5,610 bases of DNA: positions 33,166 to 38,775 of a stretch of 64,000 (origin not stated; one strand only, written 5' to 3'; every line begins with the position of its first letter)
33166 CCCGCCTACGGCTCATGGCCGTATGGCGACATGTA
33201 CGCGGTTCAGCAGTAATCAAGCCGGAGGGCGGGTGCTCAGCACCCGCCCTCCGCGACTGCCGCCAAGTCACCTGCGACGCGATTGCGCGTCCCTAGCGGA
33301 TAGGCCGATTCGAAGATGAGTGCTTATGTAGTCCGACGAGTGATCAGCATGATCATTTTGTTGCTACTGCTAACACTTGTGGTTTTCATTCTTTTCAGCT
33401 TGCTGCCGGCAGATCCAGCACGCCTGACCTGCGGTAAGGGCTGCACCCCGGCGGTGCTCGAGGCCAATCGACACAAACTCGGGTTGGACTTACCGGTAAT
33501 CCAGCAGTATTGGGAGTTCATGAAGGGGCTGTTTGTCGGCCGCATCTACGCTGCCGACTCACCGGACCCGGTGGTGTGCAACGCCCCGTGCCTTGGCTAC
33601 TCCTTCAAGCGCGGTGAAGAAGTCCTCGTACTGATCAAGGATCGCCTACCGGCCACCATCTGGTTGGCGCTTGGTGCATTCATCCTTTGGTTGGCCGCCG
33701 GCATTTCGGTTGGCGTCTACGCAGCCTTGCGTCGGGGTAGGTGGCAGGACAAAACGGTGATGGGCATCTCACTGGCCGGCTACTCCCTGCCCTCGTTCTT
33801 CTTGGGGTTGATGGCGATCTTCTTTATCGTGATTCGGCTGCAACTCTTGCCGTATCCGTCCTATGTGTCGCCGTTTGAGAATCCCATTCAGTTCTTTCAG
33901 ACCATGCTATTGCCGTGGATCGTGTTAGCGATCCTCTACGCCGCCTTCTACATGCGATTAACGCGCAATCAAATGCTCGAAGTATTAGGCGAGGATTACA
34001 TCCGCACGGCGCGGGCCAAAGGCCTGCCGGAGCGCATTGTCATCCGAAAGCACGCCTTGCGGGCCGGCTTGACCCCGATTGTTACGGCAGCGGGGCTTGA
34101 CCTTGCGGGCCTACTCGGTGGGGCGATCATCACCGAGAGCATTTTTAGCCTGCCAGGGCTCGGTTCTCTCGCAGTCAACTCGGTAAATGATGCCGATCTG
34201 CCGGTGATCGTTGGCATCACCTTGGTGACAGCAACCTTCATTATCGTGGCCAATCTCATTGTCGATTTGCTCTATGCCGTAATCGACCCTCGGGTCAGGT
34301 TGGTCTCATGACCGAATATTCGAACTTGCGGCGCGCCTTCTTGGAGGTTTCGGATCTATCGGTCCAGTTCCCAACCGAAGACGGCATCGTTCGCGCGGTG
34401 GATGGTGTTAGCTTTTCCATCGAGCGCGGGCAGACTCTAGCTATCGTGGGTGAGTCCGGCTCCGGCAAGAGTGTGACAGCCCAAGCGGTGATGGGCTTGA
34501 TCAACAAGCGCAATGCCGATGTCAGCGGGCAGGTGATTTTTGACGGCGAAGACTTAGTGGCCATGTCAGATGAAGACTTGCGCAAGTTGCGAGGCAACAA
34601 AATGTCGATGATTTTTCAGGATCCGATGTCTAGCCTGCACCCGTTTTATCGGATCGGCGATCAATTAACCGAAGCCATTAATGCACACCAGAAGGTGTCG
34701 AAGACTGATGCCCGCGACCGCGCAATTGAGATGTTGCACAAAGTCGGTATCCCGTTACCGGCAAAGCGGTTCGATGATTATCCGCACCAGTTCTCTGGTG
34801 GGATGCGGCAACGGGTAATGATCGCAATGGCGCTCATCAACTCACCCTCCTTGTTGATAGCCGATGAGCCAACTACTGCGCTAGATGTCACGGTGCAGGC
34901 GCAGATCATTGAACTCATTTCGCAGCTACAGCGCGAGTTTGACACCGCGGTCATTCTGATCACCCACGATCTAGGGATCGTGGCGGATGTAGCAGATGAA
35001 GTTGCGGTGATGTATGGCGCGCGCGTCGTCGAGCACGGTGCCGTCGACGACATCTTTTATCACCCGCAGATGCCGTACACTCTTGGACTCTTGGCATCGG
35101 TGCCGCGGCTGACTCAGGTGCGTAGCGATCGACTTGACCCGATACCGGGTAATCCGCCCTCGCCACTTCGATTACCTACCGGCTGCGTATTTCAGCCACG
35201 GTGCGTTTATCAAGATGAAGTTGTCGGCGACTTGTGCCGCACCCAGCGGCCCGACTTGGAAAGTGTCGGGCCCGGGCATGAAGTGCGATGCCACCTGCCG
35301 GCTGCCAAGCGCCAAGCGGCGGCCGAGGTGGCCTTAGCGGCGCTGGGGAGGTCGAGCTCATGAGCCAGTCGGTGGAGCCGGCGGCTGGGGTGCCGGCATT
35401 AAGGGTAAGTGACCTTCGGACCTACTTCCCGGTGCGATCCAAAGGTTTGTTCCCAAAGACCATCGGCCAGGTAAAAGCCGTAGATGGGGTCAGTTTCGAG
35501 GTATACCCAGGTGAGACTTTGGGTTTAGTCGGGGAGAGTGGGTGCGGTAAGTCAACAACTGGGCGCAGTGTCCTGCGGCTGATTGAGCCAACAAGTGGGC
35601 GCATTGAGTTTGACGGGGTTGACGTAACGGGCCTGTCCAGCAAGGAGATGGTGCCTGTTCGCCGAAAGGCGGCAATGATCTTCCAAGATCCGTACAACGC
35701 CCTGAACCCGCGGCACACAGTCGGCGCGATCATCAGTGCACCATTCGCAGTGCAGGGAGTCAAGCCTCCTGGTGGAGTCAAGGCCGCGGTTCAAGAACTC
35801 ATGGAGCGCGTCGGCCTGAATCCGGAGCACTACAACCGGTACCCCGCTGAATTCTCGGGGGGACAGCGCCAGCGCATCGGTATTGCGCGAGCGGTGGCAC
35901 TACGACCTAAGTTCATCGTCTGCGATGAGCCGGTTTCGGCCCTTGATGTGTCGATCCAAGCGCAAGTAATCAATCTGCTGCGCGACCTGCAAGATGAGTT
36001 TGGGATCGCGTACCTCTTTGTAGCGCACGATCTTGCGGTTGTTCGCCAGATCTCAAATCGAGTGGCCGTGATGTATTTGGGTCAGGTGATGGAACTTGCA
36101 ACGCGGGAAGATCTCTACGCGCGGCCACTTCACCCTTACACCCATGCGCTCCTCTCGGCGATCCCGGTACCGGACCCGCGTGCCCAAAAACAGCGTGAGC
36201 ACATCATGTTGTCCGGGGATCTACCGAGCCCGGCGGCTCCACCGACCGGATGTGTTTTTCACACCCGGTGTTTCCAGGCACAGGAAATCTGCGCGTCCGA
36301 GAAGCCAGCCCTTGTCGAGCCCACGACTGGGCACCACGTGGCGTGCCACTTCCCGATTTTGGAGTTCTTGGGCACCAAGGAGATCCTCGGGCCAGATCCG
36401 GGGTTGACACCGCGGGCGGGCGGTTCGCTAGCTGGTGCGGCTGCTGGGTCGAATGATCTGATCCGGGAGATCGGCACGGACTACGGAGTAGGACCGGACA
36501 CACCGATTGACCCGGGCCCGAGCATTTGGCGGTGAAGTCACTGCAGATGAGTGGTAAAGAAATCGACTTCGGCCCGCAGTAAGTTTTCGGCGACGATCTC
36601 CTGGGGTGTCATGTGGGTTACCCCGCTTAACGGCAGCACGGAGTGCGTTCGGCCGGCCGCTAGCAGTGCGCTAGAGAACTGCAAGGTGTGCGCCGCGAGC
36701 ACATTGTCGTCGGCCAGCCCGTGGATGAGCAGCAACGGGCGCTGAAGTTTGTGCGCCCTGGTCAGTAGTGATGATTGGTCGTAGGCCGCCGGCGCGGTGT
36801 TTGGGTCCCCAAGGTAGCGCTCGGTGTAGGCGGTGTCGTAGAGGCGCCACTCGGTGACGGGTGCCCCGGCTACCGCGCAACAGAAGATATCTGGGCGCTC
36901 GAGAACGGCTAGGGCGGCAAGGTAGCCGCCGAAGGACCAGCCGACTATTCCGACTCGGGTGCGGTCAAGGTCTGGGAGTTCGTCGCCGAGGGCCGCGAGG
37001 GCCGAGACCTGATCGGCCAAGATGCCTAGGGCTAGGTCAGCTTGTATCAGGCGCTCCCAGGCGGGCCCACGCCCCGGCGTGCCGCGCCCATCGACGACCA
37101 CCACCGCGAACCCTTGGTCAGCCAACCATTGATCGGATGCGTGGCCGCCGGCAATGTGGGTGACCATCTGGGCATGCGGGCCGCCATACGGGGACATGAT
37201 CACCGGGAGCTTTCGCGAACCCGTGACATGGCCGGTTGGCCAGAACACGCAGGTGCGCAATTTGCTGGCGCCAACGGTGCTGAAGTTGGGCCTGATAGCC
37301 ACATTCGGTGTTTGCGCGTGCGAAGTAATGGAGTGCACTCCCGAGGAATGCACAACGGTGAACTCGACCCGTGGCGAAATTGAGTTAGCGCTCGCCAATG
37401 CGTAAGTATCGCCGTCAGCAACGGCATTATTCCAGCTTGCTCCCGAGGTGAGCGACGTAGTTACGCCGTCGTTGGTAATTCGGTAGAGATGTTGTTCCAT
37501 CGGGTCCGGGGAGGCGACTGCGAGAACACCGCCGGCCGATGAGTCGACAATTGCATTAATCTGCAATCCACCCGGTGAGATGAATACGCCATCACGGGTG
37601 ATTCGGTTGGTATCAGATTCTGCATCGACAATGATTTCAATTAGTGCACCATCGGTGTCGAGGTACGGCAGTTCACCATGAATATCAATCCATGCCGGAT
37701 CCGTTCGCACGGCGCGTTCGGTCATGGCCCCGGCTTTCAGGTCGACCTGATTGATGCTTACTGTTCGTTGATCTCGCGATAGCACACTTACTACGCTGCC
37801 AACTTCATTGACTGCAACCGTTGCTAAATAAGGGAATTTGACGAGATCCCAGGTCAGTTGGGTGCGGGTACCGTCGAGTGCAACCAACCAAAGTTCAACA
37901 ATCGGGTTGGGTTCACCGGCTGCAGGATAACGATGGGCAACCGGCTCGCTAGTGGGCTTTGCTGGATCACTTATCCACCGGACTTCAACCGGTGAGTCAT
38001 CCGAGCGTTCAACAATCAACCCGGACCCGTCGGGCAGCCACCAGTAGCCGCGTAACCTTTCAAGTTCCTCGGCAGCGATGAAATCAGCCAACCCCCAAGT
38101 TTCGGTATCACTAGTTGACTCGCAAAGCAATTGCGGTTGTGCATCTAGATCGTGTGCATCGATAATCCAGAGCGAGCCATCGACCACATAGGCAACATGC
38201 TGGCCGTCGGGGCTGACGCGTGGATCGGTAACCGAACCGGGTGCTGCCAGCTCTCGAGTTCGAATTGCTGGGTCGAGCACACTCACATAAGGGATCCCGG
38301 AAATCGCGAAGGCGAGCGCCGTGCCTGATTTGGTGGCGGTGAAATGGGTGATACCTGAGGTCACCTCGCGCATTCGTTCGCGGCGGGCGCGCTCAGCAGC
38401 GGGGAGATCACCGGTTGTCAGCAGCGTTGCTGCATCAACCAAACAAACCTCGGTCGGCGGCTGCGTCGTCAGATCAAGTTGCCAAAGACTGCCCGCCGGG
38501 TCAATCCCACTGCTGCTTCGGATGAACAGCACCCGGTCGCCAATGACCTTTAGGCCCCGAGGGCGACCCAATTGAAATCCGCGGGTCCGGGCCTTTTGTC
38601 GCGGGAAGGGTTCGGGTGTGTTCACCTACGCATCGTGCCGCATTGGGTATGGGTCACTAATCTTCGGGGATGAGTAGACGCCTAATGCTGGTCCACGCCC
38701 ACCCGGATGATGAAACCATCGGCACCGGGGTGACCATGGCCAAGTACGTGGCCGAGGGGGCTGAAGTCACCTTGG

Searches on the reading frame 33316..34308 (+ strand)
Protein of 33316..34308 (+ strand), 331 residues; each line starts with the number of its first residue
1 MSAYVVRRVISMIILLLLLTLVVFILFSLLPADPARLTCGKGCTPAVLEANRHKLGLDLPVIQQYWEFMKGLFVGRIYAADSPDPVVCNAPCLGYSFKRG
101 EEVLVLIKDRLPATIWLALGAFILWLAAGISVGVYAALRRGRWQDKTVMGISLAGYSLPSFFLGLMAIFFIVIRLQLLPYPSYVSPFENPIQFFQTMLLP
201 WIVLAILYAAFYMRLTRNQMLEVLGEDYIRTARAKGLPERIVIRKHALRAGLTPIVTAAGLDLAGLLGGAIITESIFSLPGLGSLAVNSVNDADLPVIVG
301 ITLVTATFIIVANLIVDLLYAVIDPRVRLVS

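Call 30: find_encoding_contigs(protein=window:33316-34308:+, flank=10000, max_places=1)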
Protein window:33316-34308:+ (331 aa): 24 contigs read that carry it; 1 place shown.
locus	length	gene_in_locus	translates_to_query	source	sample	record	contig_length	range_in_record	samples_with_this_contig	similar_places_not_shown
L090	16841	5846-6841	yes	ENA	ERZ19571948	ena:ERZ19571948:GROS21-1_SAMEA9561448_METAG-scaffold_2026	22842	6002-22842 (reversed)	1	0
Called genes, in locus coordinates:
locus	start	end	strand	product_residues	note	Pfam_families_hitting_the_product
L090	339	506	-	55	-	-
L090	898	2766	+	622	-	PF00009:GTP_EFTU, PF03144:GTP_EFTU_D2, PF22042:EF-G_D2, PF00679:EFG_C, PF21018:BipA_C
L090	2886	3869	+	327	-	PF12911:OppC_N, PF00528:BPD_transp_1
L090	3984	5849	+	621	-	-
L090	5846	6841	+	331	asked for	PF19300:BPD_transp_1_N, PF00528:BPD_transp_1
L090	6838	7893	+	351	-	PF00005:ABC_tran, PF02463:SMC_N (weak), PF13304:AAA_21 (faint), PF08352:oligo_HPY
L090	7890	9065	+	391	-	PF00005:ABC_tran, PF08352:oligo_HPY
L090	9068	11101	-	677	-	PF00930:DPPIV_N, PF02129:Peptidase_S15 (weak), PF01738:DLH (faint), PF12146:Hydrolase_4 (faint), PF00326:Peptidase_S9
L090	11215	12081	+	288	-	PF02585:PIG-L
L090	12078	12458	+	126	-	PF19608:DUF6113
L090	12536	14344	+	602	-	PF12229:PG_binding_4, PF04294:VanW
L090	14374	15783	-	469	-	PF01406:tRNA-synt_1e, PF09334:tRNA-synt_1g (faint), PF01406:tRNA-synt_1e, PF23493:CysS_C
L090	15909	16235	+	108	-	PF12838:Fer4_7 (faint), PF25160:LdpA_Fe-S-bd (weak), PF13484:Fer4_16 (faint), PF00037:Fer4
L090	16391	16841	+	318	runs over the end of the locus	PF00155:Aminotran_1_2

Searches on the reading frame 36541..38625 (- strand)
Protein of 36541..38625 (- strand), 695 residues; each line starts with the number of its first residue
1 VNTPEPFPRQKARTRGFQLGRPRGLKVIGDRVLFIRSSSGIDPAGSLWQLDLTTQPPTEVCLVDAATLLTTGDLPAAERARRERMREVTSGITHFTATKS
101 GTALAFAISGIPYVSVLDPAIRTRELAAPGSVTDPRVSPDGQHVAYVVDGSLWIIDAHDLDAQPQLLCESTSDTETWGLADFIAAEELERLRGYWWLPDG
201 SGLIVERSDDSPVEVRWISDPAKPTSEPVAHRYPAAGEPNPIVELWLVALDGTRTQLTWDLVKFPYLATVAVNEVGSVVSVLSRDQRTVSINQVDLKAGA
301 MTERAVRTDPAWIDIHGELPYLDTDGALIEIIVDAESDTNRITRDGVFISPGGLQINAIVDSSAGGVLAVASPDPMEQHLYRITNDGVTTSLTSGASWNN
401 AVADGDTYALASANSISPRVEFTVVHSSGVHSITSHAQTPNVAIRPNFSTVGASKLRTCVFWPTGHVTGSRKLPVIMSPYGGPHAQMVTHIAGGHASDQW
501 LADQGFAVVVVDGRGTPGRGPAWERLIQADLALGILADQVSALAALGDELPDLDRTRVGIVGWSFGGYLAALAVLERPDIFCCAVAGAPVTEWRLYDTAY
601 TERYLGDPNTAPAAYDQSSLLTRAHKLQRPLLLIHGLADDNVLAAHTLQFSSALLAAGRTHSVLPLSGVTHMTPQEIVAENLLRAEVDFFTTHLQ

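Call 69: search_protein_families(library=ncbifam, proteins=[window:36541-38625:-], max_evalue=0.00001)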
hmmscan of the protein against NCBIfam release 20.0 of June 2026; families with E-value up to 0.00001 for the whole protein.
window:36541-38625:- (695 aa): 5 families
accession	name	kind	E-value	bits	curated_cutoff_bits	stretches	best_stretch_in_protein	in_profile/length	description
NF053518.1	DipepPtdsDpp5Prph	equivalog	2.1e-11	43.1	900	1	448-618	401-568/655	dipeptidyl-peptidase Dpp5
TIGR02821.1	fghA_ester_D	equivalog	8.2e-09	35.4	281.7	1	543-652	125-236/275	S-formylglutathione hydrolase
NF050058.1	e_dPHAscl_type1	hypoth_equivalog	3.6e-07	29.9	150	1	457-650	9-200/276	extracellular catalytic domain type 1 short-chain-length polyhydroxyalkanoate depolymerase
NF007857.0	PRK10566.1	equivalog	4.9e-07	29.8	201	1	502-694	51-249/249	esterase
NF033523.0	lasso_peptidase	equivalog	7.7e-06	24.9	400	0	500-656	431-599/638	Atxe2 family lasso peptide isopeptidase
